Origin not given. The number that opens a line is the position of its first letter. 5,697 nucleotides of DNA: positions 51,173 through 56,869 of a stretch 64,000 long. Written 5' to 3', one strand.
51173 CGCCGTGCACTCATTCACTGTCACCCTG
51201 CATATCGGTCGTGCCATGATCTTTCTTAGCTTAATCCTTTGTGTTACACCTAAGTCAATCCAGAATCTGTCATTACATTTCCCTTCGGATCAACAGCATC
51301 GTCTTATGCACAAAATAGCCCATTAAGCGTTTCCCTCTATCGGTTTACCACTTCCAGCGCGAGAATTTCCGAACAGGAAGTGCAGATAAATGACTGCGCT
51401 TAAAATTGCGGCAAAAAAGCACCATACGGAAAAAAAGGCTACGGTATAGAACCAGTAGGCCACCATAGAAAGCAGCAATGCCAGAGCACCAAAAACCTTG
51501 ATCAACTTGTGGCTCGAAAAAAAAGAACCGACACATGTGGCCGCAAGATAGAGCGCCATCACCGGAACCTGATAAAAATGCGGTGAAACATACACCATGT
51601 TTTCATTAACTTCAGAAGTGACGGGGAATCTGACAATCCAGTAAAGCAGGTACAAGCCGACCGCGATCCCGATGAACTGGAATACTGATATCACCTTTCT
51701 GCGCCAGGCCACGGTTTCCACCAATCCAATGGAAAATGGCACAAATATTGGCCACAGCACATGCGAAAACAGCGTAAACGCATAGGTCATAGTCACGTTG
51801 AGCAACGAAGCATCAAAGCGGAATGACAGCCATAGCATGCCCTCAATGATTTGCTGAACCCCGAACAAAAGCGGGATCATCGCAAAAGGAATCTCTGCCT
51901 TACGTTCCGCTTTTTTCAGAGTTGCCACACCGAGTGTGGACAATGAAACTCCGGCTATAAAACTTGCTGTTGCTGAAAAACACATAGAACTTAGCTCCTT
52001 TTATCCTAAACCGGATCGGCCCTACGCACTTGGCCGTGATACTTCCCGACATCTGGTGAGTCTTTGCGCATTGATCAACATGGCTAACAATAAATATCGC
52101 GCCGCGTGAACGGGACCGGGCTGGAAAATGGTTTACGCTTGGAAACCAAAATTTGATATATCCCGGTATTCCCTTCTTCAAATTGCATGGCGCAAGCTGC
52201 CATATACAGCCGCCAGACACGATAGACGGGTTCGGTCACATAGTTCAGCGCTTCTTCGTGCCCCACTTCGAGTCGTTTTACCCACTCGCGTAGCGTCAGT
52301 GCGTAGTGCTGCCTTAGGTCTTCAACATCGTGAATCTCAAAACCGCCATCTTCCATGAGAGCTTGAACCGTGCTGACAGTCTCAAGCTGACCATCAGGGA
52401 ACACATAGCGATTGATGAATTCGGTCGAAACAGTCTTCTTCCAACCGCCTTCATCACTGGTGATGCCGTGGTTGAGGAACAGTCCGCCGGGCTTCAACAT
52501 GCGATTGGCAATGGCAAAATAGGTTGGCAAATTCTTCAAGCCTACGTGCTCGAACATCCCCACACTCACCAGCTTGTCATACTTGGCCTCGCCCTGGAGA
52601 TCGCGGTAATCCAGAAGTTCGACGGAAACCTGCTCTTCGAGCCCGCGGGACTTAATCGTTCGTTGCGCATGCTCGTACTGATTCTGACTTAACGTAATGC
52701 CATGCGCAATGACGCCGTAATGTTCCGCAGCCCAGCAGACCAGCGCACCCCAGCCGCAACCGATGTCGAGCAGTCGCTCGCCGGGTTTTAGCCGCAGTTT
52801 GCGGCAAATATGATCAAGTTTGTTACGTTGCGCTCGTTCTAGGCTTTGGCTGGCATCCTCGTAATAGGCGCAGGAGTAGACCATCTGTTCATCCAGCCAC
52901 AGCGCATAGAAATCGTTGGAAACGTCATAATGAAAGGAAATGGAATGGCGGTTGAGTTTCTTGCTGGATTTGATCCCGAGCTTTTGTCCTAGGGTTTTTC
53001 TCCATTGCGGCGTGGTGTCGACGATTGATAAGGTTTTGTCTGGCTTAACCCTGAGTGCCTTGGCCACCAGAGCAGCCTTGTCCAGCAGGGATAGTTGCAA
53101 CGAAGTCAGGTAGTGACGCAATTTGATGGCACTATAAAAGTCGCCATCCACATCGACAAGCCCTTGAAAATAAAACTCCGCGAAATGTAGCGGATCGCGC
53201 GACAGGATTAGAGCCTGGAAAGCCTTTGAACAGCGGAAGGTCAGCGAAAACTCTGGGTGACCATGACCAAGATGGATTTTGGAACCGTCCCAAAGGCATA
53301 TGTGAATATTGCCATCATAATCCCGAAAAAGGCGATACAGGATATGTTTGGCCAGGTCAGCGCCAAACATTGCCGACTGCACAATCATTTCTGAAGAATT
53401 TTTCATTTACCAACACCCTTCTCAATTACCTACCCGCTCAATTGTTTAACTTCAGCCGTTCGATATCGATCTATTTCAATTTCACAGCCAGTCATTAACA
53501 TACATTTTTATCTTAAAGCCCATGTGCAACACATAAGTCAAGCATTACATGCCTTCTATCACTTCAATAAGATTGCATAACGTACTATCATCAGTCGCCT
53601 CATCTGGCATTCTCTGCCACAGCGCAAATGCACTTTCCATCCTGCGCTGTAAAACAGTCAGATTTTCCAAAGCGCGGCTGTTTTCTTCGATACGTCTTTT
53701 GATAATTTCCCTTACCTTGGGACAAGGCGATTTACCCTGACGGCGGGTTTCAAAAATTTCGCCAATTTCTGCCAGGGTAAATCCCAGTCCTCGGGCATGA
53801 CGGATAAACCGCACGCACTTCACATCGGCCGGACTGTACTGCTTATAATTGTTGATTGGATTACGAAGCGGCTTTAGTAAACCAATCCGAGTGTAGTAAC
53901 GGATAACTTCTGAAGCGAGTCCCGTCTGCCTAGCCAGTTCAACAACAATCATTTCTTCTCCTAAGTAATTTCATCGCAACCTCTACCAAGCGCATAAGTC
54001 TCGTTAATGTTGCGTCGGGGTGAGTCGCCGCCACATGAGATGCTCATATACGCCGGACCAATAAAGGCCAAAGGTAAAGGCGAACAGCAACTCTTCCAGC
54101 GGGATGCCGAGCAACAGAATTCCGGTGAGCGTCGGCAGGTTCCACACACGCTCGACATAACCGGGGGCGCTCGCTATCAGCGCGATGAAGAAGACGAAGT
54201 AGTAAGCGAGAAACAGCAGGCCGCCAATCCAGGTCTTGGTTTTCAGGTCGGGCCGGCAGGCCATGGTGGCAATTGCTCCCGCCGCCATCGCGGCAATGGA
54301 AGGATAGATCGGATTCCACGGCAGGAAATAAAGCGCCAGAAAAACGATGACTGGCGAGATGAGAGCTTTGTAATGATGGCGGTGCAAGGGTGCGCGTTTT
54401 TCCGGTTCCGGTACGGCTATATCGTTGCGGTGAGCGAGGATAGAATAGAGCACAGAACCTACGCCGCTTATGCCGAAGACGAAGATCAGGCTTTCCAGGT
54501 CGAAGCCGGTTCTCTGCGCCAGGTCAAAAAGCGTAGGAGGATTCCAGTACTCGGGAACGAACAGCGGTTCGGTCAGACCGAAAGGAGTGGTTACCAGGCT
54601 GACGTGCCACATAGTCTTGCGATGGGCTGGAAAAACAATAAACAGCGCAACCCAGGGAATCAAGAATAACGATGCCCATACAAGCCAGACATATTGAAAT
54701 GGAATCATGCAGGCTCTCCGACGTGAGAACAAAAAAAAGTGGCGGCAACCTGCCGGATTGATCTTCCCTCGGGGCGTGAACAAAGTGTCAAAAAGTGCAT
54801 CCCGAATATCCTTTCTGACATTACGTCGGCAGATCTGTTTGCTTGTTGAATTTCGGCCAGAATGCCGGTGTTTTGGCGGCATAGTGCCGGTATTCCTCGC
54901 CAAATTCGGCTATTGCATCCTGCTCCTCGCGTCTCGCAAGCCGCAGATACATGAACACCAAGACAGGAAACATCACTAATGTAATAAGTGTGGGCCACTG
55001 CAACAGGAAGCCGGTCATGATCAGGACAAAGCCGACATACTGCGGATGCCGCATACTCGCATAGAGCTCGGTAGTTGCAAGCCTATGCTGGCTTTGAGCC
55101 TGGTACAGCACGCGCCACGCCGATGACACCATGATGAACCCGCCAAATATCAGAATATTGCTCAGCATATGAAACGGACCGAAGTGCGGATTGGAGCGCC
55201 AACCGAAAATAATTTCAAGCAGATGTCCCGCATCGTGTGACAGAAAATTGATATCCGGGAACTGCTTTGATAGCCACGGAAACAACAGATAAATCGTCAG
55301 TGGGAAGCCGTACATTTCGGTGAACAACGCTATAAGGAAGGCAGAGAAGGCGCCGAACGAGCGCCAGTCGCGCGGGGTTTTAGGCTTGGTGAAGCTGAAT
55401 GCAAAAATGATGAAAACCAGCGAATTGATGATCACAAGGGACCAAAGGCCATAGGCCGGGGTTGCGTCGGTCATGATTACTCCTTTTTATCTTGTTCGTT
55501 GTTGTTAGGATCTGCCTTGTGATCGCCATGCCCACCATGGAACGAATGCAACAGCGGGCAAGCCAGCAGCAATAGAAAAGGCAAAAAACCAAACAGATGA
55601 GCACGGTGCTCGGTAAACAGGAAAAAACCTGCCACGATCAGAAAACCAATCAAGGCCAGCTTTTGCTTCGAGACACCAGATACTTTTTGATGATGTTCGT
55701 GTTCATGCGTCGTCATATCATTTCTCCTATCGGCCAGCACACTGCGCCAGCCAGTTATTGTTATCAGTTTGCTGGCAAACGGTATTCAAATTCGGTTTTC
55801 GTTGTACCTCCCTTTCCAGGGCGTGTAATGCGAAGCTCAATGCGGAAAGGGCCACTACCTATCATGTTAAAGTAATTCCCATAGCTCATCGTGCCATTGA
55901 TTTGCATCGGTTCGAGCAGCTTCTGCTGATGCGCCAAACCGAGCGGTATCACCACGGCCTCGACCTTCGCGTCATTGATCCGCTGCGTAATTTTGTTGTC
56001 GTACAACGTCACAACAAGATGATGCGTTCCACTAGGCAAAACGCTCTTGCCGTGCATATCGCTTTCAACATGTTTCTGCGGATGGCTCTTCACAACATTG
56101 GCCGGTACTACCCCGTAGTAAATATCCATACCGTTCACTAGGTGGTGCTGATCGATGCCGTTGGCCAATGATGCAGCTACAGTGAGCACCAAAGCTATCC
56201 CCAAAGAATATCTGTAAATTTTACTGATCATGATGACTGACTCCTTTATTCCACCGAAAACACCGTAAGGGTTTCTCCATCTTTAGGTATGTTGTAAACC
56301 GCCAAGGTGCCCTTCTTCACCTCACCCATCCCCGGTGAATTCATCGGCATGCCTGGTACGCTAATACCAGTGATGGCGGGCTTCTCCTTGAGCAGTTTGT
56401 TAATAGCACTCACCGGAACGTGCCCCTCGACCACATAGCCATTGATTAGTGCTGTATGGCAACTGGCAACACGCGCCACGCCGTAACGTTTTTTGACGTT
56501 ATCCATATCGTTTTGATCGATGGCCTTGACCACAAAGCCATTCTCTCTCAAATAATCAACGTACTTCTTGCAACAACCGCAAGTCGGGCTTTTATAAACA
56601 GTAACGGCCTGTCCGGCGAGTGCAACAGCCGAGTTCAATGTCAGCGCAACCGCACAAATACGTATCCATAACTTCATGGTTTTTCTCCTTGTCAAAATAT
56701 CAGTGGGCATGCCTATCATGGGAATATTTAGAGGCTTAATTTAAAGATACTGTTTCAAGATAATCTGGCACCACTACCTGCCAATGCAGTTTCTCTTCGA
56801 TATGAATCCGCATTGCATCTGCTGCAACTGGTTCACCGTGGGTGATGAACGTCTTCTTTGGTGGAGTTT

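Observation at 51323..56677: Metal-regulator gene embedded in a run of membrane-lipid-type enzymes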

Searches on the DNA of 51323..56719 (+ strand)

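Call 9: search_dna_similar(query=window:51323-56719:+, collection=plasmids, mode=near, max_rows=15)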
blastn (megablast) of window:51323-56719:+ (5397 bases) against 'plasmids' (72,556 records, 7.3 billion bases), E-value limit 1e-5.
Records with a match: 2; places in all: 2; records where one place covers at least 80% of the query: 0.
Best place of each record, by identity: 60-80% 2.
By first word of the organism name: Variovorax 2.
By predicted mobility (MOB-suite, as given by PLSDB): mobilizable 1; non-mobilizable 1.
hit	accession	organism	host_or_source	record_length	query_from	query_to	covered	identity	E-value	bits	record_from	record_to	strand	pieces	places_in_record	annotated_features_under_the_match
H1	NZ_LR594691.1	Variovorax sp. WDL1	linuron-contaminated soil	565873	3851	4142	5%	77.2%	1e-38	171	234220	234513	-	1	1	isoprenylcysteine carboxylmethyltransferase family protein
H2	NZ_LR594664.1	Variovorax sp. RA8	Riverbed sediment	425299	3848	4139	5%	77.1%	5e-38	169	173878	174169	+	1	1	isoprenylcysteine carboxylmethyltransferase family protein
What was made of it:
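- Tried and rejected: Megablast of the region against plasmids: only a short ICMT match in Variovorax (call 9).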
